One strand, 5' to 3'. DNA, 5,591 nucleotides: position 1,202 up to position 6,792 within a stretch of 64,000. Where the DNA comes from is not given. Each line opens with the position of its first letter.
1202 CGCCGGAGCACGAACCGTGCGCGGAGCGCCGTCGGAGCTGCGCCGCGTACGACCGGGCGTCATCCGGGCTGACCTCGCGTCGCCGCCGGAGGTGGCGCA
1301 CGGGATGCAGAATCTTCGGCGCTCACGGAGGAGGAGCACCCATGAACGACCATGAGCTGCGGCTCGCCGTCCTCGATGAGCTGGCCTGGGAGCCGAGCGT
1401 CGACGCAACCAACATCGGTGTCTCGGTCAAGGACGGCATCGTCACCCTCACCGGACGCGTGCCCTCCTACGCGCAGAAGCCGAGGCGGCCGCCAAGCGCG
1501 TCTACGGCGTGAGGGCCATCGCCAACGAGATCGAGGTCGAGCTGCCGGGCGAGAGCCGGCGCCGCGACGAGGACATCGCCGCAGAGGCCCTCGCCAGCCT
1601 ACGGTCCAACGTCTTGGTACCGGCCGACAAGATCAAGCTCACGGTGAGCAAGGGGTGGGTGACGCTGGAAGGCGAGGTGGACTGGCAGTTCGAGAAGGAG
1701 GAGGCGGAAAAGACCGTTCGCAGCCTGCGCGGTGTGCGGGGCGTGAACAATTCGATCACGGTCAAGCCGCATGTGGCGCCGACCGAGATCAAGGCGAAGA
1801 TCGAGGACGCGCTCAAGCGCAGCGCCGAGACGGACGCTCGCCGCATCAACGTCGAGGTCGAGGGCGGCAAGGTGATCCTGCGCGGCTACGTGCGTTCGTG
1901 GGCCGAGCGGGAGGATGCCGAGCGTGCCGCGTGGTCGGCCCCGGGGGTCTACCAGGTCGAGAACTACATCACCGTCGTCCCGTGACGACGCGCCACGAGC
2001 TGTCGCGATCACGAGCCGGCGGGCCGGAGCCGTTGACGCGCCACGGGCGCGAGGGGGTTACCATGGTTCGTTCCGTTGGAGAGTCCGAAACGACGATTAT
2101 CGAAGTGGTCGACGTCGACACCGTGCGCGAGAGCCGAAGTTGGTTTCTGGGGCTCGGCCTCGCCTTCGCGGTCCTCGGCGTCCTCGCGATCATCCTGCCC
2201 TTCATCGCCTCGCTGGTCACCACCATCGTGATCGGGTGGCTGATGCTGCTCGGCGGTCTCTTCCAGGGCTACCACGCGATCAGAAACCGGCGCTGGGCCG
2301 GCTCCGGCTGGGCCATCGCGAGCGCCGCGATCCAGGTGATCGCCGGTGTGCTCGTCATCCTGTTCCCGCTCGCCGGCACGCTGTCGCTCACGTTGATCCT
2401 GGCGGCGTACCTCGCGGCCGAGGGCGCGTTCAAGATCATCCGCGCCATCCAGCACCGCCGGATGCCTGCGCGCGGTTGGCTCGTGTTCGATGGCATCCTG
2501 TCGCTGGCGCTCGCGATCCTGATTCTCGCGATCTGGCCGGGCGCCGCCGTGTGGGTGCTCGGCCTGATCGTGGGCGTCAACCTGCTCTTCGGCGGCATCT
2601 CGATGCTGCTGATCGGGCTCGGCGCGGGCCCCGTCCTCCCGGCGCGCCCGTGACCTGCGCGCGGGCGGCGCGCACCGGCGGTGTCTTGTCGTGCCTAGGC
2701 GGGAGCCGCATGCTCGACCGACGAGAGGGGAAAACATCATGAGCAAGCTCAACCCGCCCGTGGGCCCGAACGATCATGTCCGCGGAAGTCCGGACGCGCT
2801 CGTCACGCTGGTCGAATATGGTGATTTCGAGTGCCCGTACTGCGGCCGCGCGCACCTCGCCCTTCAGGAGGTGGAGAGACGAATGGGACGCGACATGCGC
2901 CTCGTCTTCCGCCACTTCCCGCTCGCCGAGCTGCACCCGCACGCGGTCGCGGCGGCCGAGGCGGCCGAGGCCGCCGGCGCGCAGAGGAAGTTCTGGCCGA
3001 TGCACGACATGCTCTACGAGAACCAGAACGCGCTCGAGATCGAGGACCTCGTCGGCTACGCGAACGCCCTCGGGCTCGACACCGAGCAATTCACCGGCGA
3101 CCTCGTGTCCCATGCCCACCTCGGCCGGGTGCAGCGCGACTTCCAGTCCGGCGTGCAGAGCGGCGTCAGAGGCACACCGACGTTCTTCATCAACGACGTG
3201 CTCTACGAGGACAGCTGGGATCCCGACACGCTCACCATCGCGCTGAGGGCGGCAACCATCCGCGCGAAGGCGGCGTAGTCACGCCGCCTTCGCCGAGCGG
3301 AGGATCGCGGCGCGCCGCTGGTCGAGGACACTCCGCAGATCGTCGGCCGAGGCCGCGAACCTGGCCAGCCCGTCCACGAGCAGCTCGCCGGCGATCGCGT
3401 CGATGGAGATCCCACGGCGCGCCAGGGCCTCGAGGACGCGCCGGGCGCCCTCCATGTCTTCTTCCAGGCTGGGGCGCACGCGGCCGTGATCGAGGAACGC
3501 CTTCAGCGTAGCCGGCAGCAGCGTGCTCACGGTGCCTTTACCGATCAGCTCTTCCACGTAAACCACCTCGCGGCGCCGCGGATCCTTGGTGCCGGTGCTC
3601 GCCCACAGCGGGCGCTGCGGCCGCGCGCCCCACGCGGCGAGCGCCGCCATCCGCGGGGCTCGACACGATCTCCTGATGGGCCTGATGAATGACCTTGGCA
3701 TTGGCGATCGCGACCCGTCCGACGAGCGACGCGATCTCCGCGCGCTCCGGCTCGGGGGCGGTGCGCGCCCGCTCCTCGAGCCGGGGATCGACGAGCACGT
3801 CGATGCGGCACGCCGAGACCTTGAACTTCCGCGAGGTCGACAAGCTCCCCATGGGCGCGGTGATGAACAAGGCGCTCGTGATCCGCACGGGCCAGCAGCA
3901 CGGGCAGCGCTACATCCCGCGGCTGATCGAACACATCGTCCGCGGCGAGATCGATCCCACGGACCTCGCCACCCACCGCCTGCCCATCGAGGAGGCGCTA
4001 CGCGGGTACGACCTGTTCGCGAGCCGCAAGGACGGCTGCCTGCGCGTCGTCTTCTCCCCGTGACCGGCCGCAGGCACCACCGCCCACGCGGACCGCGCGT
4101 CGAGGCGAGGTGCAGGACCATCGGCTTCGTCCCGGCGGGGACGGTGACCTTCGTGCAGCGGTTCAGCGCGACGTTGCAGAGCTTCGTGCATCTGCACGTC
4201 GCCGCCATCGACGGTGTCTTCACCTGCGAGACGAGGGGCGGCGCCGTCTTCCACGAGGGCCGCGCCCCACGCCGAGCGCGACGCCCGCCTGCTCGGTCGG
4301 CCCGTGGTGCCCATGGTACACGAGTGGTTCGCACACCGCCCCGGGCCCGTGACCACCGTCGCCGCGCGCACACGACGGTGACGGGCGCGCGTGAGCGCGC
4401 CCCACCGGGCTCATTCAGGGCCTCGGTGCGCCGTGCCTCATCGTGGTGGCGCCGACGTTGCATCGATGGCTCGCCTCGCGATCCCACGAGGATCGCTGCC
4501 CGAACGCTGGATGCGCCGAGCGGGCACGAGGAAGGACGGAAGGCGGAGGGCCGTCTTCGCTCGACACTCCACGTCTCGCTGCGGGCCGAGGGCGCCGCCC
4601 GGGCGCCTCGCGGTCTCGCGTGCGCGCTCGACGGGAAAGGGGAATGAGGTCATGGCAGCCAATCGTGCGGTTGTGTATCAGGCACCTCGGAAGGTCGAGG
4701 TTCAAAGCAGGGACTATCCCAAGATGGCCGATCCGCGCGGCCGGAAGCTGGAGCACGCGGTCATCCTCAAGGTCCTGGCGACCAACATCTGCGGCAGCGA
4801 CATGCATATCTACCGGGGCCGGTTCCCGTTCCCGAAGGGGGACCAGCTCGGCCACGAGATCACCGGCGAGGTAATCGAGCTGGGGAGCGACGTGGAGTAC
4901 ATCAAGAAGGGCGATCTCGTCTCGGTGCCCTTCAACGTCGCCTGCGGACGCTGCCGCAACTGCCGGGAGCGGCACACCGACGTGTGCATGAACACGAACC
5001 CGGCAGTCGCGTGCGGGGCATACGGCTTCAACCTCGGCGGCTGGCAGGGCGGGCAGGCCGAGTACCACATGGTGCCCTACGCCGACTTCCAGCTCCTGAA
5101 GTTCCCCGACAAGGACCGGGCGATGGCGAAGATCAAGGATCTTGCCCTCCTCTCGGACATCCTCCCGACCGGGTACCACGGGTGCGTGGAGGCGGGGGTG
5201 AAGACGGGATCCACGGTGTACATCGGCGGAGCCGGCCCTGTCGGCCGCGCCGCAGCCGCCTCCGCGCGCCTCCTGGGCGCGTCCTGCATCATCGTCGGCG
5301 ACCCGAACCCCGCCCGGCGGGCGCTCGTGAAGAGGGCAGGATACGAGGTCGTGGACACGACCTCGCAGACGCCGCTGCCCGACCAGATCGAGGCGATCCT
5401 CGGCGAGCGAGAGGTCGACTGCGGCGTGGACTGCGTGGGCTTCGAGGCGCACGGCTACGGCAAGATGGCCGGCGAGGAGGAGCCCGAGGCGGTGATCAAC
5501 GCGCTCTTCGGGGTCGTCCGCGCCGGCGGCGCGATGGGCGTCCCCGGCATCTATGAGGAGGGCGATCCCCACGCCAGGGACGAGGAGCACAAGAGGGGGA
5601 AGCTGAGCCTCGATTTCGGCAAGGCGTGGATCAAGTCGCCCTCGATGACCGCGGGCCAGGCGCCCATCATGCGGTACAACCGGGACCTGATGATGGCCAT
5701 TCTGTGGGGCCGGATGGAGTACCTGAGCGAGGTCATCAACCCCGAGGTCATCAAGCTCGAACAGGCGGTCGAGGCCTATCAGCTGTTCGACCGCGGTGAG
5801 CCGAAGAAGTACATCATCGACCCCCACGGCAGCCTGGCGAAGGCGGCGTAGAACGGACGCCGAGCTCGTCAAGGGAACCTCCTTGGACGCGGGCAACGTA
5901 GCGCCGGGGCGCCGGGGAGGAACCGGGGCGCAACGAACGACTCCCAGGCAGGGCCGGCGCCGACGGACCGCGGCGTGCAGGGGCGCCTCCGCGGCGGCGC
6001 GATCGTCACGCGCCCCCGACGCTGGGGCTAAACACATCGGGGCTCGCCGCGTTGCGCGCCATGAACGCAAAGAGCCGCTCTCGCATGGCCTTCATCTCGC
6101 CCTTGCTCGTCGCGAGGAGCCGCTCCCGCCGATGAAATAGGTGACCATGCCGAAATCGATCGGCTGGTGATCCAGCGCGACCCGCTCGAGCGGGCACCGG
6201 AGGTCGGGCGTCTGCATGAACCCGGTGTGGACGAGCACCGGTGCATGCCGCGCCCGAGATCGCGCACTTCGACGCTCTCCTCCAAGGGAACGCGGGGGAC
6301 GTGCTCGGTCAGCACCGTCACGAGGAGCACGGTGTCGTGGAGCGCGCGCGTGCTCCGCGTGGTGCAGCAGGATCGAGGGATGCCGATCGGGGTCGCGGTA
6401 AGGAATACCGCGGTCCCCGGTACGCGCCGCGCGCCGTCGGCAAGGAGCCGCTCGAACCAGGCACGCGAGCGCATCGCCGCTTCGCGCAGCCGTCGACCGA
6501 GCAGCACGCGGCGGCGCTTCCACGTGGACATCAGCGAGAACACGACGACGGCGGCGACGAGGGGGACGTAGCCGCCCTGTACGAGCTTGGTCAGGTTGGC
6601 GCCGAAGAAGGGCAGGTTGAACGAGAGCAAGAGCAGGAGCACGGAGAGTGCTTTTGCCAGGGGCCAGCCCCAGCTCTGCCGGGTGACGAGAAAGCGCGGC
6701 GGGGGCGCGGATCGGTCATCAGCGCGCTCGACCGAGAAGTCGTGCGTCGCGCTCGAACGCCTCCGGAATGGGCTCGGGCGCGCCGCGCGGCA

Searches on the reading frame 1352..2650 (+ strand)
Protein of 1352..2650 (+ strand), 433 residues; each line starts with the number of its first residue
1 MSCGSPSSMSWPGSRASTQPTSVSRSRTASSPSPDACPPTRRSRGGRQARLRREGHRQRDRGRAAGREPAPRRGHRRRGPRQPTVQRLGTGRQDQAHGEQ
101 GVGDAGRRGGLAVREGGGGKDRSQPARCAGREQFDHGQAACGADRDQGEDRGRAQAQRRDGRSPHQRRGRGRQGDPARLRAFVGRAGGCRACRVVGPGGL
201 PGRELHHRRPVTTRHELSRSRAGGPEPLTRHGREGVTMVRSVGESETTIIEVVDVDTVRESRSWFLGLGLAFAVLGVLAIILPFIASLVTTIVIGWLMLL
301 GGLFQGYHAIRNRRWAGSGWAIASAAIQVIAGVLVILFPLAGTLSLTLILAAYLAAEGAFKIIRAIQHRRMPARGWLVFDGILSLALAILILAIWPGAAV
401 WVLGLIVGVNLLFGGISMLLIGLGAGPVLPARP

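Call 93: search_protein_families(library=pfam, proteins=[window:1352-2650:+], max_evalue=0.001)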
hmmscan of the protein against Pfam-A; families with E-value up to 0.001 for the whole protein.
window:1352-2650:+ (433 aa): 1 family
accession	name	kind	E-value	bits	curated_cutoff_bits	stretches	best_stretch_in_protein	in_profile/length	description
PF03729.18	DUF308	-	3.9e-24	85.1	25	2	268-336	2-72/73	Short repeat of unknown function (DUF308)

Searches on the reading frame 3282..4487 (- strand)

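Call 93: search_protein_families(library=pfam, proteins=[window:3282-4487:-], max_evalue=0.001)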
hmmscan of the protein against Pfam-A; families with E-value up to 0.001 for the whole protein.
window:3282-4487:- (402 aa): 1 family
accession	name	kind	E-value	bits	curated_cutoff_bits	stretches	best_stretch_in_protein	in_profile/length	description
PF00923.25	TAL_FSA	-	2.3e-14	53.9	27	1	295-385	198-282/285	Transaldolase/Fructose-6-phosphate aldolase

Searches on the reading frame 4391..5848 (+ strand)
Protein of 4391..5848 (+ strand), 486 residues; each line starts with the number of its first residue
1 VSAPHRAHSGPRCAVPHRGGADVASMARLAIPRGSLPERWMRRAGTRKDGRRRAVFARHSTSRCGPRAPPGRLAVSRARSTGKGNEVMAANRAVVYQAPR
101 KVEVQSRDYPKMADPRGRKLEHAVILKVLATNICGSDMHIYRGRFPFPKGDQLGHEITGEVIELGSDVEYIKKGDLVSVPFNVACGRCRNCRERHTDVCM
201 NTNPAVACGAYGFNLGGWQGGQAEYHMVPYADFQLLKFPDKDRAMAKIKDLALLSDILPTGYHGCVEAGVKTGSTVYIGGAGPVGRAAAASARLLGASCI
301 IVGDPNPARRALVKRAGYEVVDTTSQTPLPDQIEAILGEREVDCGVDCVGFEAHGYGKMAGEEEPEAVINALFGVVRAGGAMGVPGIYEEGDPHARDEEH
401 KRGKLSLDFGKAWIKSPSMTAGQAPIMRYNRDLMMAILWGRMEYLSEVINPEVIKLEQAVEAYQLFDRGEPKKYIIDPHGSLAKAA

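Call 93: search_protein_families(library=pfam, proteins=[window:4391-5848:+], max_evalue=0.001)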
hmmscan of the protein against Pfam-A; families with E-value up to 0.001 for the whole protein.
window:4391-5848:+ (486 aa): 2 families
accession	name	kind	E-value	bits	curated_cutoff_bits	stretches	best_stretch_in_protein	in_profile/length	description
PF08240.17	ADH_N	-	3.1e-22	79.2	23.5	1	122-238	3-102/104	Alcohol dehydrogenase GroES-like domain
PF00107.32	ADH_zinc_N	-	2.2e-08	34.6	31.8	1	283-350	1-67/129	Zinc-binding dehydrogenase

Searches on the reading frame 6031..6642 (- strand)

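Call 93: search_protein_families(library=pfam, proteins=[window:6031-6642:-], max_evalue=0.001)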
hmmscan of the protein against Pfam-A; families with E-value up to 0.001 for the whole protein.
window:6031-6642:- (204 aa): 2 families
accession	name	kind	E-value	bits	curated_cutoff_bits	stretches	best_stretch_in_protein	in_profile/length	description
PF02705.21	K_trans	-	3.3e-10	39.5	24.8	1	2-60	391-449/454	K+ potassium transporter integral membrane domain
PF22776.1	K_trans_C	-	3.7e-10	40.3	24.8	1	75-137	1-64/151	K+ potassium transporter C-terminal domain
